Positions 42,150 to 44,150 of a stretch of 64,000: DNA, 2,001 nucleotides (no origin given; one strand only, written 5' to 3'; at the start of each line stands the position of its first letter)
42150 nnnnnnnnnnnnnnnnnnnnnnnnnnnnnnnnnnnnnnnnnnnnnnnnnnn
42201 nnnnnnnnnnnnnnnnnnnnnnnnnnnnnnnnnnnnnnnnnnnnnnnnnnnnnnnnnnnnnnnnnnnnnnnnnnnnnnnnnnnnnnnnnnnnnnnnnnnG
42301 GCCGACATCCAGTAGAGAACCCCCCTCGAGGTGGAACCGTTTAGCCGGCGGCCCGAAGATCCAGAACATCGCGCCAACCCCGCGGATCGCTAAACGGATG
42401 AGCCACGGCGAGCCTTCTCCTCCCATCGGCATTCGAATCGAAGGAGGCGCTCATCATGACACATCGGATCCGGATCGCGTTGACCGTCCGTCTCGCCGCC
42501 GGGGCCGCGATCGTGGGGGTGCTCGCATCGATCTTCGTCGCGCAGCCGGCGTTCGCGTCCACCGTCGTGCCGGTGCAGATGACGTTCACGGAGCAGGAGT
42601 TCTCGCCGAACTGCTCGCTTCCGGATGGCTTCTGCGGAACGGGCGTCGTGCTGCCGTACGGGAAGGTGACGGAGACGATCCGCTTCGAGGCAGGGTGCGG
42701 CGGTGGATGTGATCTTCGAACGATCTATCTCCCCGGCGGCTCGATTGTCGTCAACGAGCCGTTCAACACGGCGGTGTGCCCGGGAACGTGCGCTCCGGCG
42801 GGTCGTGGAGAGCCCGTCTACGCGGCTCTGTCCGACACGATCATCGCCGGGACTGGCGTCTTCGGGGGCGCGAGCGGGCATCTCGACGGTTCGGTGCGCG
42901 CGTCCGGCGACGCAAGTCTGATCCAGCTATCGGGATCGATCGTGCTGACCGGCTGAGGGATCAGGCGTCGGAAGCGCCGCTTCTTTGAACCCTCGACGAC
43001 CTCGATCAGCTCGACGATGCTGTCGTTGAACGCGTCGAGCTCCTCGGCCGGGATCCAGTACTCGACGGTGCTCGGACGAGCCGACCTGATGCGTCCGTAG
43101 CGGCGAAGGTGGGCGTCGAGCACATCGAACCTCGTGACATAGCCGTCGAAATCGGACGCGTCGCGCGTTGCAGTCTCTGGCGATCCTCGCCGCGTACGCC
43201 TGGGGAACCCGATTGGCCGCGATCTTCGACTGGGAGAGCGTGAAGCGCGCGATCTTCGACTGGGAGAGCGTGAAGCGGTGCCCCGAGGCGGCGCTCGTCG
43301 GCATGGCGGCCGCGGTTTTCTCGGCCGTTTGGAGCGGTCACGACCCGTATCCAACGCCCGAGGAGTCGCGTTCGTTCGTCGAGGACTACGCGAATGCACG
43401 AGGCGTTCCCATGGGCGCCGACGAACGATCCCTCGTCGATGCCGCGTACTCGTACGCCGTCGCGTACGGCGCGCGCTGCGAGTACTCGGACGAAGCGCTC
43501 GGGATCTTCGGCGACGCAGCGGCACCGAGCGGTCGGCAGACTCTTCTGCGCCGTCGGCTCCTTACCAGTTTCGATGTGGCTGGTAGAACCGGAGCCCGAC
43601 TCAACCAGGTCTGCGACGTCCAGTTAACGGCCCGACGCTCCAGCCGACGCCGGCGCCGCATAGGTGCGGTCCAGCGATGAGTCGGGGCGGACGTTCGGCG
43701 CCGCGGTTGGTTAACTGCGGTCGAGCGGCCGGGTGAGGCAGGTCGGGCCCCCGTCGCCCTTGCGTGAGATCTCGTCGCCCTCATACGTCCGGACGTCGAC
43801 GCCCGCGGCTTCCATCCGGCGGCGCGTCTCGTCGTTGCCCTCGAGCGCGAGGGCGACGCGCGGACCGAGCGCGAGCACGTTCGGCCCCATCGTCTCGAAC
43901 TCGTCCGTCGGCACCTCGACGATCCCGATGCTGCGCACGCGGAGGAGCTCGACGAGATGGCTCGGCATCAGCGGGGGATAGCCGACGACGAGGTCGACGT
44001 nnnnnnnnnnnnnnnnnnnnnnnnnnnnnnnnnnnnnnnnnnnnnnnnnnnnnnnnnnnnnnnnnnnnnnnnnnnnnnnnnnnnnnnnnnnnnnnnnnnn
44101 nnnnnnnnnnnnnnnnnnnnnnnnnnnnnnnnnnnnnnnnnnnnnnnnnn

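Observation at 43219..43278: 30-bp near-perfect tandem duplication (in-frame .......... x2) in a locus where both strands look coding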

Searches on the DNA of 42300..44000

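Call 43: search_rna_families(source=window, start=42300, end=44000, threshold=evalue, max_evalue=1)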
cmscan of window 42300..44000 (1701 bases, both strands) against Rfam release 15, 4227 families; matches with E-value up to 1: 1.
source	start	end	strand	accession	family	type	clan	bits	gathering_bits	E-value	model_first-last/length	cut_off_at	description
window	42542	42598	-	RF02647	Cis52_sRNA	Gene; sRNA;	-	20.1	56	0.38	1-179/179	no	Ruegeria cis52 sRNA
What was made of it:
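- Tried and rejected: Rfam: only a sub-threshold chance hit (call 43).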

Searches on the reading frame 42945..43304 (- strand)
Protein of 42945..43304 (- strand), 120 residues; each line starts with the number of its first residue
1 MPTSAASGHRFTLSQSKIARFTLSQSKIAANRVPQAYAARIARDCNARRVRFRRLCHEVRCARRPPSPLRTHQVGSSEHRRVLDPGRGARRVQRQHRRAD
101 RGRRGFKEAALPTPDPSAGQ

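Call 5: search_protein_families(library=pfam, proteins=[window:42945-43304:-], max_evalue=1)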
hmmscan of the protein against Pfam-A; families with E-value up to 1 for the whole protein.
window:42945-43304:- (120 aa): 0 families

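Call 9: search_protein_families(library=ncbifam, proteins=[window:42945-43304:-], max_evalue=10)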
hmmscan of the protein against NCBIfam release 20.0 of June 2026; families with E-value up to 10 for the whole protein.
window:42945-43304:- (120 aa): 0 families

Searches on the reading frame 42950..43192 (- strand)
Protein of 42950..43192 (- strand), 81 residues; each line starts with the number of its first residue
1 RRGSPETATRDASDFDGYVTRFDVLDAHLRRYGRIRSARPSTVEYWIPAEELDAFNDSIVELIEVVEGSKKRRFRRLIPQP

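Call 11: find_homologous_proteins(query=window:42950-43192:-, max_evalue=0.1)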
Query seq(81 aa) (81 aa): 3 proteins with E <= 0.1 among 4 candidates.
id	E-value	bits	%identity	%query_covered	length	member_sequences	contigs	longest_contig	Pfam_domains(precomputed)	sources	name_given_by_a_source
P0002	1.2e-28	116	98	72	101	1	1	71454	-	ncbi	-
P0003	3.6e-8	51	52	74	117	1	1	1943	-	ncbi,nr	ncbi:MAG: hypothetical protein HGA44_20795 [Cellulomonadaceae bacterium]|nr:hypothetical protein [Ce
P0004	1.0e-6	46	60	62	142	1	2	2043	-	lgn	-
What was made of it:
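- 42992..43162 (-): Piece 2 of the small-family remnant: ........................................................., corresponding to family positions ~59-114 of 117. Homologues P0003 (52% identity, E 3.6e-8) and P0004 (60% identity, E 1e-6) in call 11.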

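Call 14: search_protein_families(library=pfam, proteins=[P0003, P0004], max_evalue=1)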
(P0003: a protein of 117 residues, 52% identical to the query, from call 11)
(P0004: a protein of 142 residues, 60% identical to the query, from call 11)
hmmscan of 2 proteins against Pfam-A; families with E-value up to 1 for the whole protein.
P0003 (117 aa): 0 families

P0004 (142 aa): 0 families

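Call 17: find_homologous_proteins(query=P0004, max_evalue=0.001)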
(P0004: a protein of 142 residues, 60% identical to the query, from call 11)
Query P0004 (142 aa): 8000 proteins with E <= 0.001 among 8000 candidates; the best 120 are listed.
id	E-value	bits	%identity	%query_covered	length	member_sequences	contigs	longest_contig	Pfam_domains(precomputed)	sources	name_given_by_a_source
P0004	3.5e-91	321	100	100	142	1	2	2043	-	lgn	-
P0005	1.4e-63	231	88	82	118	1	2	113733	-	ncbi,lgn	-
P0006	4.2e-59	217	82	82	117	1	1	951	-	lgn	-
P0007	1.8e-58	214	81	82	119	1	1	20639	-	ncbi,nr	ncbi:MAG TPA: hypothetical protein VE891_11395 [Allosphingosinicella sp.]|nr:hypothetical protein [A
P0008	1.9e-58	214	81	82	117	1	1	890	-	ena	-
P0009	2.0e-58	214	82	82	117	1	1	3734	-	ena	-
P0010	2.9e-58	214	80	82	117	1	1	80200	-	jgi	jgi:hypothetical protein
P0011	5.2e-58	213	79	82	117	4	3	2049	-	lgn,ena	-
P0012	5.2e-58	213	79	82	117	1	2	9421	-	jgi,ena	jgi:hypothetical protein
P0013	6.3e-58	213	80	82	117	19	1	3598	-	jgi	jgi:hypothetical protein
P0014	7.0e-58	213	81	82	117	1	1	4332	-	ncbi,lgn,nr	ncbi:MAG TPA: hypothetical protein VEW26_09980 [Allosphingosinicella sp.]|nr:hypothetical protein [A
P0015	8.4e-58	212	84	79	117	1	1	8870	-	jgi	-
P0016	1.3e-57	212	82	79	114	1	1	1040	-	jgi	jgi:hypothetical protein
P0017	1.8e-57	211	80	82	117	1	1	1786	-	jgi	jgi:hypothetical protein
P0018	1.9e-57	211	79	82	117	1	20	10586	-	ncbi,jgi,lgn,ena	ncbi:MAG: ADP-ribosylation/crystallin J1 [Paracoccaceae bacterium]|jgi:hypothetical protein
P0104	8.4e-55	203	78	82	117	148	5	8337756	-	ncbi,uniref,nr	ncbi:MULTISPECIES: ADP-ribosylation/crystallin J1 [Bradyrhizobium]|uniref:ADP-ribosylation/crystalli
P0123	1.2e-54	202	80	80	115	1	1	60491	-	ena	-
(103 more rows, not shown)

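Call 38: search_solved_structures(query=A2, max_evalue=1)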
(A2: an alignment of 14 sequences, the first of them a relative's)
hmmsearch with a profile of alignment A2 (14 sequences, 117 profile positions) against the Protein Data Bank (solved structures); distinct sequences matched with E-value up to 1: 0.
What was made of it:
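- On ~117-aa ADP-ribosyltransferase-like small family (P0003-P0123): No sequence match to any solved structure (call 38).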

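Call 45: predict_structure(alignment_id=A2)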
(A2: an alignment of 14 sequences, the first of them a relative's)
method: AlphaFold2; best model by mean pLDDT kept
length: 117 residues; sequences in the alignment: 14
mean_pLDDT: 91.0   pTM: 0.83
mean pLDDT of the five models: 91.0, 90.9, 90.9, 90.8, 90.1
residues with pLDDT >= 90: 91; 70-90: 21; 50-70: 3; < 50: 2
segments of 3 or more residues with pLDDT < 50: none
pLDDT, mean of each block of 10 residues (from residue 1): 77 95 96 84 94 93 97 92 79 93 96 97
secondary structure, 60 per line:
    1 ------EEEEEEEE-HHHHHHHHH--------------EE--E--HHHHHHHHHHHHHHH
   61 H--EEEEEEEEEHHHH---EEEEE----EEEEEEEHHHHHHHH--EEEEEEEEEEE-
elements in order: E7-14 H16-24 H46-61 E64-72 H73-76 E80-84 E89-95 H96-103 E106-116
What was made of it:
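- On ~117-aa ADP-ribosyltransferase-like small family (P0003-P0123): The AF2 model has pLDDT 91 (call 45).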

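Call 47: fold_search(model_id=the predicted structure, library=pdb)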
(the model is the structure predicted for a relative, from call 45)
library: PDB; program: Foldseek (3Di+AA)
matches with E <= 10: 152; with E <= 0.001: 0
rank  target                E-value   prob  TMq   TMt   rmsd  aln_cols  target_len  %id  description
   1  8tg6                  4.8e-03  1.00  0.45  0.32   4.5       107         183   16  tRNA 2'-phosphotransferase (Tpt1) from Aeropyrum pernix in complex with sulfate anions (released 2023-11-08)
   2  7rt7_A                5.4e-03  1.00  0.62  0.52   2.8       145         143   12  Crystal structure of the RhsP2 C-terminal toxin domain in complex with its immunity protein, RhsI2 (released 2022-08-17)
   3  1wfx                  5.4e-03  1.00  0.43  0.31   5.2       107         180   16  Crystal Structure of APE0204 from Aeropyrum pernix (released 2004-11-27)
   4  7rt7_I                9.2e-03  1.00  0.59  0.51   3.2       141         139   13  Crystal structure of the RhsP2 C-terminal toxin domain in complex with its immunity protein, RhsI2 (released 2022-08-17)
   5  8tg4_A                9.7e-03  0.97  0.39  0.29   6.0       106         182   15  tRNA 2'-phosphotransferase (Tpt1) from Aeropyrum pernix in complex with ADP-ribose-2"-phosphate and 2'-OH RNA (released 2023-11-08)
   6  8tg3                  1.0e-02  0.99  0.42  0.30   5.7       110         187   17  tRNA 2'-phosphotransferase (Tpt1) from Aeropyrum pernix in complex with ADP-ribose-1" -phosphate (released 2023-11-08)
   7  8tfz_A                1.2e-02  0.99  0.43  0.32   6.6       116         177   14  tRNA 2'-phosphotransferase (Tpt1) from Pyrococcus horikoshii in complex with NAD (released 2023-11-08)
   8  8tfi                  1.5e-02  0.98  0.44  0.32   5.6       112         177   15  tRNA 2'-phosphotransferase (Tpt1) from Pyrococcus horikoshii (released 2023-11-08)
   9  9ld4_C                1.7e-02  0.93  0.38  0.28   7.3       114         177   12  The Apo-form structure of TkoKptA (released 2025-11-12)
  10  9ldi                  1.9e-02  0.95  0.40  0.29   7.3       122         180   11  The complex structure of TkoKptA/2',3',5'-p-A (released 2025-11-12)
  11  9ldc_A                2.2e-02  0.99  0.46  0.33   5.7       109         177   13  The structure of TkoKptA/DNA/ADPR complex-B* (released 2025-11-12)
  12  9ld6_A                2.2e-02  0.99  0.45  0.33   6.3       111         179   13  The complex structure of TkoKptA/DNA/NAD+ (released 2025-11-12)
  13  9ld4_A                2.9e-02  0.82  0.35  0.26   7.9       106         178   12  The Apo-form structure of TkoKptA (released 2025-11-12)
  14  9ld3_A                3.9e-02  0.82  0.35  0.26   6.8       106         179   13  The complex structure of K63A/2',3',5'-P-A/ADPR (released 2025-11-12)
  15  9ld4_D                4.1e-02  0.85  0.39  0.29   7.2       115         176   12  The Apo-form structure of TkoKptA (released 2025-11-12)
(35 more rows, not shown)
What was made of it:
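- On ~117-aa ADP-ribosyltransferase-like small family (P0003-P0123): Best Foldseek PDB hits are Tpt1/KptA at E 5e-3 and RhsP2 at TM 0.62 (call 47).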

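Call 48: find_encoding_contigs(protein=P0003, flank=5000, max_places=3)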
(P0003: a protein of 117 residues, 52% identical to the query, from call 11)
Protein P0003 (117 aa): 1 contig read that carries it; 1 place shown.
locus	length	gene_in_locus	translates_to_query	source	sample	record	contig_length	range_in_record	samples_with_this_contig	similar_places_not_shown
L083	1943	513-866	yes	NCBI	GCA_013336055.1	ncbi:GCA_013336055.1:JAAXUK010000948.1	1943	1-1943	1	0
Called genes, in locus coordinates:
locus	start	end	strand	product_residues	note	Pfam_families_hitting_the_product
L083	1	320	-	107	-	?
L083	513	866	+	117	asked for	-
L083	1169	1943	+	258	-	PF05076:SUFU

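Call 53: search_protein_families(library=ncbifam, proteins=[P0104, P0003], max_evalue=1)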
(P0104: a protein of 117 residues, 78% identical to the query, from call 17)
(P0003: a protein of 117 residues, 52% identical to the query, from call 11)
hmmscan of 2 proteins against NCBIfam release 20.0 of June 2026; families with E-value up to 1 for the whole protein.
P0104 (117 aa): 0 families

P0003 (117 aa): 0 families
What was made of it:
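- Tried and rejected: Pfam and NCBIfam on the small family: nothing (calls 14, 53).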

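Call 54: search_protein_families(library=padloc, proteins=[P0104, P0003], max_evalue=0.1)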
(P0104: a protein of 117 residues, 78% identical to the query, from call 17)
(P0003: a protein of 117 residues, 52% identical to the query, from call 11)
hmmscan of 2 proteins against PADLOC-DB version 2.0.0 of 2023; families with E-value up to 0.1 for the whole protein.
P0104 (117 aa): 0 families

P0003 (117 aa): 0 families
